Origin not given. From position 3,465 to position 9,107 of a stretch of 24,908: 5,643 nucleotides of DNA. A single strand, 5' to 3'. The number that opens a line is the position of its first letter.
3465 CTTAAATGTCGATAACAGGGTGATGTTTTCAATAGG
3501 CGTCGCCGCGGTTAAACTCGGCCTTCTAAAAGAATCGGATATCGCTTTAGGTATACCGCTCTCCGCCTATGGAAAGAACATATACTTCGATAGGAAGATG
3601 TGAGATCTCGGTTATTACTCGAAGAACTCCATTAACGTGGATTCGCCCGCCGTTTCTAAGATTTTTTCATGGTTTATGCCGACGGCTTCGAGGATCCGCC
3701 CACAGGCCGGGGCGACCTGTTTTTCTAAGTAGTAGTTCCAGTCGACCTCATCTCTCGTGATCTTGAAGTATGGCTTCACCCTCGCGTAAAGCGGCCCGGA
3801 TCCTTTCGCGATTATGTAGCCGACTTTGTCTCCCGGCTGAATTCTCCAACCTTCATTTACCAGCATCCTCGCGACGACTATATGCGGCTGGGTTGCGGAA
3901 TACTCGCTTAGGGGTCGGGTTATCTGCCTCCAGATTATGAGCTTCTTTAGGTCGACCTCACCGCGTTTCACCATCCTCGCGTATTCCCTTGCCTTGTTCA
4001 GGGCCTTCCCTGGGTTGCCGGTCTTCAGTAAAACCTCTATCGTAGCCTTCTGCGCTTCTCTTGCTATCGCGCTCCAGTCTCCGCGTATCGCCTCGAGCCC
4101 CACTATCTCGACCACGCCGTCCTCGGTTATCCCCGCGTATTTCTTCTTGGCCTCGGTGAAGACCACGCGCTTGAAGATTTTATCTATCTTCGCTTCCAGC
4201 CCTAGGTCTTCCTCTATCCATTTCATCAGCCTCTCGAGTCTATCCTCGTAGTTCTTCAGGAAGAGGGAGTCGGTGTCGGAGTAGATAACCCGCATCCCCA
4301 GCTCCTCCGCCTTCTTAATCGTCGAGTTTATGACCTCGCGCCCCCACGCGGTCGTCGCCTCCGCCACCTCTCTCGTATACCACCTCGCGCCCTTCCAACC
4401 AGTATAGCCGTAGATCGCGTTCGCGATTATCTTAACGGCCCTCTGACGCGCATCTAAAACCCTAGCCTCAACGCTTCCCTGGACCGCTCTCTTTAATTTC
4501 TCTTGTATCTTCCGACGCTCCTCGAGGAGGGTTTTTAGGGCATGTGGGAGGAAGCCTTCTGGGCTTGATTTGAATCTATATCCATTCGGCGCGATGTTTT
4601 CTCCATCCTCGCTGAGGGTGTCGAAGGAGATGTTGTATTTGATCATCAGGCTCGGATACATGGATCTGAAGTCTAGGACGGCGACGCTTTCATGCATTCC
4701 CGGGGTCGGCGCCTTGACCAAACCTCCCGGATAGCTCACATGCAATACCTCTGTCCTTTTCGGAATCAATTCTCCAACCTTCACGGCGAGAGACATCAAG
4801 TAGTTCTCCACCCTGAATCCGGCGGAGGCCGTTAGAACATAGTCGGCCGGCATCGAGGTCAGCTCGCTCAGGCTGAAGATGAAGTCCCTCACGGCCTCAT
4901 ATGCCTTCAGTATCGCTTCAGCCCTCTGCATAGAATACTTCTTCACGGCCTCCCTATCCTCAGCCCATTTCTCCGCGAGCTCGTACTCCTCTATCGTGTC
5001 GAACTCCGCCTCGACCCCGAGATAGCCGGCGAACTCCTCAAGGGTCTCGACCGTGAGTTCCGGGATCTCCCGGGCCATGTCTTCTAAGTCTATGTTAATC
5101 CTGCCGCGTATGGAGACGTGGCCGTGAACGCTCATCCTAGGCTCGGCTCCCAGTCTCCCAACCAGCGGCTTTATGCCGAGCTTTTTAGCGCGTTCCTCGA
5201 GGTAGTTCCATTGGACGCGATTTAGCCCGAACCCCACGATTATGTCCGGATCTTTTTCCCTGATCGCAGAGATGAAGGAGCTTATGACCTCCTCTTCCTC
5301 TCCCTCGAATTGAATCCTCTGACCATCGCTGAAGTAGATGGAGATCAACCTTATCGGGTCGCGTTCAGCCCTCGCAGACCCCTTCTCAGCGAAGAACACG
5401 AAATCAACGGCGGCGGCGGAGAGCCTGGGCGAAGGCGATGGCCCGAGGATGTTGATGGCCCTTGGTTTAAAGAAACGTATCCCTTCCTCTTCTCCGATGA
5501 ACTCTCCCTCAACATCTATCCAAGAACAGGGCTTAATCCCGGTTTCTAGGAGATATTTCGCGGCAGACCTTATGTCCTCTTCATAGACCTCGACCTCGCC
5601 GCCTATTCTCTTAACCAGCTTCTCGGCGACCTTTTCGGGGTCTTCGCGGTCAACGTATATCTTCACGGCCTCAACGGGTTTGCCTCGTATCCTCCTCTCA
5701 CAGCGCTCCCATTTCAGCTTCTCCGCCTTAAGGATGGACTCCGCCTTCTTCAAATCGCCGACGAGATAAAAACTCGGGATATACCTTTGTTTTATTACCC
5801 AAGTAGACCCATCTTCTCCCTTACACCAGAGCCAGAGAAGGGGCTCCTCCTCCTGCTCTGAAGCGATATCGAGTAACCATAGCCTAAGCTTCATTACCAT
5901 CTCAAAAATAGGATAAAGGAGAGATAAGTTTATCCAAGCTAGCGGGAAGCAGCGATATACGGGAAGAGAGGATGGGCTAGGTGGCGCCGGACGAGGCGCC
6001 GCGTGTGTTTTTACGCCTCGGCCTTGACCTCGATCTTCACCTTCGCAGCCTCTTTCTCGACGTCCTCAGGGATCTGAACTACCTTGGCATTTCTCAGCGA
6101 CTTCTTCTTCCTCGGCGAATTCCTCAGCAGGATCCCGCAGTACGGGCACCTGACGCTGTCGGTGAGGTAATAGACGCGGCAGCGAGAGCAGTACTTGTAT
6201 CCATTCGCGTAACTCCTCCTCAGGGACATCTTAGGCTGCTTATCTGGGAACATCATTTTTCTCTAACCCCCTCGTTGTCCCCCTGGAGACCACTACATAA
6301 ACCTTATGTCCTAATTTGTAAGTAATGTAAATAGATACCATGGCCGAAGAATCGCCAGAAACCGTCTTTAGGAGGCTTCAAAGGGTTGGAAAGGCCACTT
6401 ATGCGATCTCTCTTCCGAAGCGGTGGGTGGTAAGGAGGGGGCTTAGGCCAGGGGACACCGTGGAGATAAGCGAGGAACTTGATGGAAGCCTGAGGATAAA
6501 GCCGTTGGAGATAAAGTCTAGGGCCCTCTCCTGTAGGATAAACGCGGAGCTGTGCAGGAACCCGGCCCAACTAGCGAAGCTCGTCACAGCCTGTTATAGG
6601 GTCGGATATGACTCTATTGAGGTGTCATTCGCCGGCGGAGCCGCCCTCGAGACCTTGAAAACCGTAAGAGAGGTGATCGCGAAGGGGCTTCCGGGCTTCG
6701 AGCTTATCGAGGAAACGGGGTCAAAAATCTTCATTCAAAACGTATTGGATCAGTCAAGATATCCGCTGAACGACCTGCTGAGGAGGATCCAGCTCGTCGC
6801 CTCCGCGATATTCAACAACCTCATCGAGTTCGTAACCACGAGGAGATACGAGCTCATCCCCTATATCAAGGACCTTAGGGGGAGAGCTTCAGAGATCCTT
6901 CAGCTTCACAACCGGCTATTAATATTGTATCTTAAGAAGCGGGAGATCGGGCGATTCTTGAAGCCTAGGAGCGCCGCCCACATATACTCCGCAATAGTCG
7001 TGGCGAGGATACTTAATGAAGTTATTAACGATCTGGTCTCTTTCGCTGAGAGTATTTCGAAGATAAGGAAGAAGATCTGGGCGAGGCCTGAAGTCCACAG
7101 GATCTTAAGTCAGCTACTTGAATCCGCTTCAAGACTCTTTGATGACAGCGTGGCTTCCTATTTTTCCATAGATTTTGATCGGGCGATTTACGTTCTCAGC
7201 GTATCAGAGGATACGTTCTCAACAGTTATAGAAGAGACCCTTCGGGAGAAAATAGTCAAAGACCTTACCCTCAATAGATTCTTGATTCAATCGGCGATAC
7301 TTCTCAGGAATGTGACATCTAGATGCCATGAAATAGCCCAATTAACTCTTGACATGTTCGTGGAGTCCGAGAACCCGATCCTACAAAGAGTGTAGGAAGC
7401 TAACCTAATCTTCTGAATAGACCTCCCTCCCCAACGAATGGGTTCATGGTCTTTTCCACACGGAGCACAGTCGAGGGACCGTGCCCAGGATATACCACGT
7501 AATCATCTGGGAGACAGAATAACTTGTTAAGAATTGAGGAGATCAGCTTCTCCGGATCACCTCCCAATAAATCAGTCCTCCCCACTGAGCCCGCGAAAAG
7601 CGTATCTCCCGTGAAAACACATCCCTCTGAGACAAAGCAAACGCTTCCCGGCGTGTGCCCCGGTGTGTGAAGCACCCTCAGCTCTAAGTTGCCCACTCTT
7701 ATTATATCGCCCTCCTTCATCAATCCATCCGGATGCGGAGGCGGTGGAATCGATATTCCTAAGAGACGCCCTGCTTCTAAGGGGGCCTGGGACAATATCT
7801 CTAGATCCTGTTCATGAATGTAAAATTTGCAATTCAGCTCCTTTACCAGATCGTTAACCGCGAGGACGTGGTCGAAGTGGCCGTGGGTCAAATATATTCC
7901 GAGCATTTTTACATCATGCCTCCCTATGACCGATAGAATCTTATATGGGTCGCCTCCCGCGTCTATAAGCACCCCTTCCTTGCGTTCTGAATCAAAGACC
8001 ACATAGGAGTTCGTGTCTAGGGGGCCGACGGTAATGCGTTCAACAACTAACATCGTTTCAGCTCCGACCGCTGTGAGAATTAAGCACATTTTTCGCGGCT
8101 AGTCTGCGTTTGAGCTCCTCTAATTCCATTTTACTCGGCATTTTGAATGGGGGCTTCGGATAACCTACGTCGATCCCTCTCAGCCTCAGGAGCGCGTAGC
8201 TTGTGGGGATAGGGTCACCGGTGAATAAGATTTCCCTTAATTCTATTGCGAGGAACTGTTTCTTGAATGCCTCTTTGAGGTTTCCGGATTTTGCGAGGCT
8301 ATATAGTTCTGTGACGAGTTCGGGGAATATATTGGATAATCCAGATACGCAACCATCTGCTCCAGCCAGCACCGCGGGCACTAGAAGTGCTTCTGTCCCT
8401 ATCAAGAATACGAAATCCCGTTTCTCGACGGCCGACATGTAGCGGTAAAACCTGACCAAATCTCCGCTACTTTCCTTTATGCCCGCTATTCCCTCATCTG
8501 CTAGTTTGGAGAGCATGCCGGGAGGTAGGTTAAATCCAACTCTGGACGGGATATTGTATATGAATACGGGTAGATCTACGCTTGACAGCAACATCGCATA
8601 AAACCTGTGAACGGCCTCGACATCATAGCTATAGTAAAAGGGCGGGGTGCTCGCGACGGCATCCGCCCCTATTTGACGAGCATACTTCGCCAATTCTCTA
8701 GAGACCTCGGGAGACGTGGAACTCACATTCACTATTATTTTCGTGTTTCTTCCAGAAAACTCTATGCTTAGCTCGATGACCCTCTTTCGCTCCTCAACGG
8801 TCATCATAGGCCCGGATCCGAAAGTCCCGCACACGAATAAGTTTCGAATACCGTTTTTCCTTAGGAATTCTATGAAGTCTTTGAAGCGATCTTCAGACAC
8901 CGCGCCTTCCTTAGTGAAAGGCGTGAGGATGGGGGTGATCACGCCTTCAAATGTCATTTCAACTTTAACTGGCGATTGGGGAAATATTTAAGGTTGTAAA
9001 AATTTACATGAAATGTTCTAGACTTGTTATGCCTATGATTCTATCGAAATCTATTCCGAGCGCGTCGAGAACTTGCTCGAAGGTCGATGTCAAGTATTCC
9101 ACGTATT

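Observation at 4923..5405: PolB3 with a dead proofreading exonuclease but an intact polymerase site, 3 kb from an intact PolB1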

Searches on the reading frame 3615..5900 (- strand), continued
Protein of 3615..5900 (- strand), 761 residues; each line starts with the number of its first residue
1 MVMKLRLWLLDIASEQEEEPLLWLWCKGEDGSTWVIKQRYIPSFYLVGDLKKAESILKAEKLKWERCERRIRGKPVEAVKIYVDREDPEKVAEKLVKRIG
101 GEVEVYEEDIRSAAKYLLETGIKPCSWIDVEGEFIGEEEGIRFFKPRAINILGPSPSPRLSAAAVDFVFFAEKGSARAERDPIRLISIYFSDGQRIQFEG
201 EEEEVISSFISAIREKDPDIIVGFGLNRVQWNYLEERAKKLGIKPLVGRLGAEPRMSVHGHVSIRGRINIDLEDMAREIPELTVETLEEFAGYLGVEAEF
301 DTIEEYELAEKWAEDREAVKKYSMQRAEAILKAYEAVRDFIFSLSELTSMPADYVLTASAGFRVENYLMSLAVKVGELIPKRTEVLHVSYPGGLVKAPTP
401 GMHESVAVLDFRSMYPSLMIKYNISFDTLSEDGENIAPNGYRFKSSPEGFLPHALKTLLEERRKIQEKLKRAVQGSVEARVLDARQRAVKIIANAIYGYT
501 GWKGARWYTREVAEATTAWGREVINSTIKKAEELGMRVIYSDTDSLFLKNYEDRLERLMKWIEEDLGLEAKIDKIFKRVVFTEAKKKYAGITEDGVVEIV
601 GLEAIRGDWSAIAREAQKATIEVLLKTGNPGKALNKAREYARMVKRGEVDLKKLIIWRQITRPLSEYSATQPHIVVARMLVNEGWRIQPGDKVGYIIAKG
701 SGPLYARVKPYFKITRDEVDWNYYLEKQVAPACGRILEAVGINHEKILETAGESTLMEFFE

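Call 71: find_related_loci(query=A1, collection=metagenome_contigs, flank=6000)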
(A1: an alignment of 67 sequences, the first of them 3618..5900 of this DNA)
Query A1 (761 aa) in metagenome_contigs; peptide patterns used: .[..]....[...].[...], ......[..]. (x = any residue, [..] = any of these).
600 stretches matched a pattern (row limit reached: there are more); 576 encode a relative of the query (tblastn E <= 1e-3); the best 80 are kept; 80 distinct loci.
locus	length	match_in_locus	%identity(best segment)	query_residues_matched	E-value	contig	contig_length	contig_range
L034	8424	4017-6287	70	4-760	0e+0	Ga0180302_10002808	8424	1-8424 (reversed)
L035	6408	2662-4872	50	8-742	0e+0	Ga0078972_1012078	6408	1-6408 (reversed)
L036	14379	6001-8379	42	2-760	0e+0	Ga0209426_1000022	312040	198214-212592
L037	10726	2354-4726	42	3-760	0e+0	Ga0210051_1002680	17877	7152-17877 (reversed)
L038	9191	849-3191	43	1-751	0e+0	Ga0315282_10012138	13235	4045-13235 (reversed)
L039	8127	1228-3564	43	3-751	0e+0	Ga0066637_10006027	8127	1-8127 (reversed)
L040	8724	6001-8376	40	3-760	0e+0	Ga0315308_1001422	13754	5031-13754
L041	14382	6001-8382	40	1-760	0e+0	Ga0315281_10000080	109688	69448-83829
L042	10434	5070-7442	41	3-760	0e+0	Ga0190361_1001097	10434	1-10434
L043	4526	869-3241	39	2-761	0e+0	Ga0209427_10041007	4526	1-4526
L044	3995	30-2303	41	35-760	0e+0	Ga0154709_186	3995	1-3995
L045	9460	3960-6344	41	4-759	0e+0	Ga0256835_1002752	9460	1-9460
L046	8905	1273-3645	39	4-760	1e-180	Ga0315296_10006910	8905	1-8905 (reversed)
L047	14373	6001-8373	42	2-761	5e-179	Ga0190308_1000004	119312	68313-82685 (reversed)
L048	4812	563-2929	40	3-759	0e+0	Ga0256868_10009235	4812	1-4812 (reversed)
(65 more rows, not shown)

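Call 81: list_cluster_members(proteins=[P0101])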
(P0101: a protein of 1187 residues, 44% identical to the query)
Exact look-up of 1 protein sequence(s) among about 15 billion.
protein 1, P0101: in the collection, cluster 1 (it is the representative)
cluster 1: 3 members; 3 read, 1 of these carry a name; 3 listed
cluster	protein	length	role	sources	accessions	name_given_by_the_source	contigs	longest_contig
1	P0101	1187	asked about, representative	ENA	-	-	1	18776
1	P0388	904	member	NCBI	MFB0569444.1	MAG: DNA-directed DNA polymerase, partial [Nitrososphaeria archaeon]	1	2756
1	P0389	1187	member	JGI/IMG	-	-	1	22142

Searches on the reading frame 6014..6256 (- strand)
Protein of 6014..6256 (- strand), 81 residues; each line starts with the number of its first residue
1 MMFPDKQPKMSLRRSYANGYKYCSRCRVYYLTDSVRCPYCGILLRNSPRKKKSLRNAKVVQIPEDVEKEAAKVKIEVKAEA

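Call 78: search_protein_families(library=pfam, proteins=[window:6014-6256:-], max_evalue=10)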
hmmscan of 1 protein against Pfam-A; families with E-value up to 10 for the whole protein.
seq(81 aa): 11 families
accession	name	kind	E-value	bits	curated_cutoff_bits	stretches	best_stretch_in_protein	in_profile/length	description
PF02013.21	CBM_10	-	0.01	16.7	23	1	15-30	4-19/36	Cellulose or protein binding domain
PF13923.12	zf-C3HC4_2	-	0.013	15.7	27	1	21-40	21-40/40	Zinc finger, C3HC4 type (RING finger)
PF13240.11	Zn_Ribbon_1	-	0.014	15.6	25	1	22-41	1-20/23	zinc-ribbon domain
PF00653.27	BIR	-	0.022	15.7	22.9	1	14-50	22-52/70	Inhibitor of Apoptosis domain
PF17032.10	Zn_ribbon_15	-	0.032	15.5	28.9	1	18-41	50-73/73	zinc-ribbon family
PF13248.11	Zn_ribbon_3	-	0.052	13.5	27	1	35-41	3-9/26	zinc-ribbon domain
PF23430.1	DUF7117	-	0.056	13.5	28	1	21-43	7-32/232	Family of unknown function (DUF7117)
PF10571.15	UPF0547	-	0.062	13.9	29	1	21-41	1-21/26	Uncharacterised protein family UPF0547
PF12773.13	DZR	-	0.08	13.6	27.3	1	17-42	9-32/45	Double zinc ribbon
PF02132.21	RecR_ZnF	-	0.32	11.3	22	1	21-40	2-19/21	RecR, Cys4-zinc finger domain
PF24463.1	DUF7577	-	0.43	10.7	28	1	33-41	1-9/27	Domain of unknown function (DUF7577)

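Call 79: search_protein_families(library=ncbifam, proteins=[window:6014-6256:-], max_evalue=1)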
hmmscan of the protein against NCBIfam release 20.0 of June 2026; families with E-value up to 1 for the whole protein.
seq(81 aa): 6 families
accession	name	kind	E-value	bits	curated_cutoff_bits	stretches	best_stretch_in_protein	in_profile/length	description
NF001606.0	PRK00398.1-3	equivalog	7.7e-05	22.4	72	1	20-54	3-41/44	DNA-directed RNA polymerase subunit P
NF049953.1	ribbon_DG_selen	exception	0.0035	17.3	130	1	19-61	4-46/172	zinc ribbon-containing (seleno)protein DG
TIGR00622.1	ssl1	subfamily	0.038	14.7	45.1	1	22-54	3-35/112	TFIIH complex SSL1-like subunit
NF049958.1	Cas10_III-i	exception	0.059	12.8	175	1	18-60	43-90/295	type III-I CRISPR-associated protein Cas10i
NF001607.0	PRK00398.1-4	equivalog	0.061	13.1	89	1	32-51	26-45/53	DNA-directed RNA polymerase subunit P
NF009642.0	PRK13169.1-3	equivalog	0.17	12.4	142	1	5-51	63-109/112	DNA replication initiation control protein YabA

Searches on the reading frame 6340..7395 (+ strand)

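Call 18: search_protein_families(library=pfam, proteins=[window:6340-7395:+], max_evalue=0.001)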
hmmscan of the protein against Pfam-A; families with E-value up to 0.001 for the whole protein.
window:6340-7395:+ (351 aa): 1 family
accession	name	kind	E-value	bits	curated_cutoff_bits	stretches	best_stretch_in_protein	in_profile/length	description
PF04014.23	MazE_antitoxin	-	8.5e-08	32.5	24.7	1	14-56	1-43/48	Antidote-toxin recognition MazE, bacterial antitoxin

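Call 34: search_protein_families(library=pfam, proteins=[window:6340-7395:+], max_evalue=0.1)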
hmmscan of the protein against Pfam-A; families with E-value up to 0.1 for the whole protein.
window:6340-7395:+ (351 aa): 2 families
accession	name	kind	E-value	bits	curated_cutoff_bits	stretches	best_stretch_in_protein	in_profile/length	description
PF04014.23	MazE_antitoxin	-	8.5e-08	32.5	24.7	1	14-56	1-43/48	Antidote-toxin recognition MazE, bacterial antitoxin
PF00621.25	RhoGEF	-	0.034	14.8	27.6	0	179-317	41-136/180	RhoGEF domain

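Call 79: search_protein_families(library=ncbifam, proteins=[window:6340-7395:+], max_evalue=1)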
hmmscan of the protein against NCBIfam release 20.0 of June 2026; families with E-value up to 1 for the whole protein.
window:6340-7395:+ (351 aa): 1 family
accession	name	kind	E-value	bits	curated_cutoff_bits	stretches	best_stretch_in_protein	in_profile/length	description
TIGR01439.1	lp_hng_hel_AbrB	domain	0.00027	20.6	28.3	1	21-55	8-42/44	transcriptional regulator, AbrB family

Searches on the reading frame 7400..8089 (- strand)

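Call 18: search_protein_families(library=pfam, proteins=[window:7400-8089:-], max_evalue=0.001)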
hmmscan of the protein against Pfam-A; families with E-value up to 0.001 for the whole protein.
window:7400-8089:- (229 aa): 1 family
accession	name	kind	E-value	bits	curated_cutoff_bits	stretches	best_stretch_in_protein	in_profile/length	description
PF00753.33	Lactamase_B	-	4.9e-29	102.1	22.7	1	22-203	2-196/196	Metallo-beta-lactamase superfamily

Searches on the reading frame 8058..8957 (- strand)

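Call 18: search_protein_families(library=pfam, proteins=[window:8058-8957:-], max_evalue=0.001)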
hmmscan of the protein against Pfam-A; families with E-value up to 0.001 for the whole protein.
window:8058-8957:- (299 aa): 1 family
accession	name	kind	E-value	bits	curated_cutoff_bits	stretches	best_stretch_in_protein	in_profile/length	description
PF00701.28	DHDPS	-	1.5e-52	178.6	22.1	1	3-288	2-288/289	Dihydrodipicolinate synthetase family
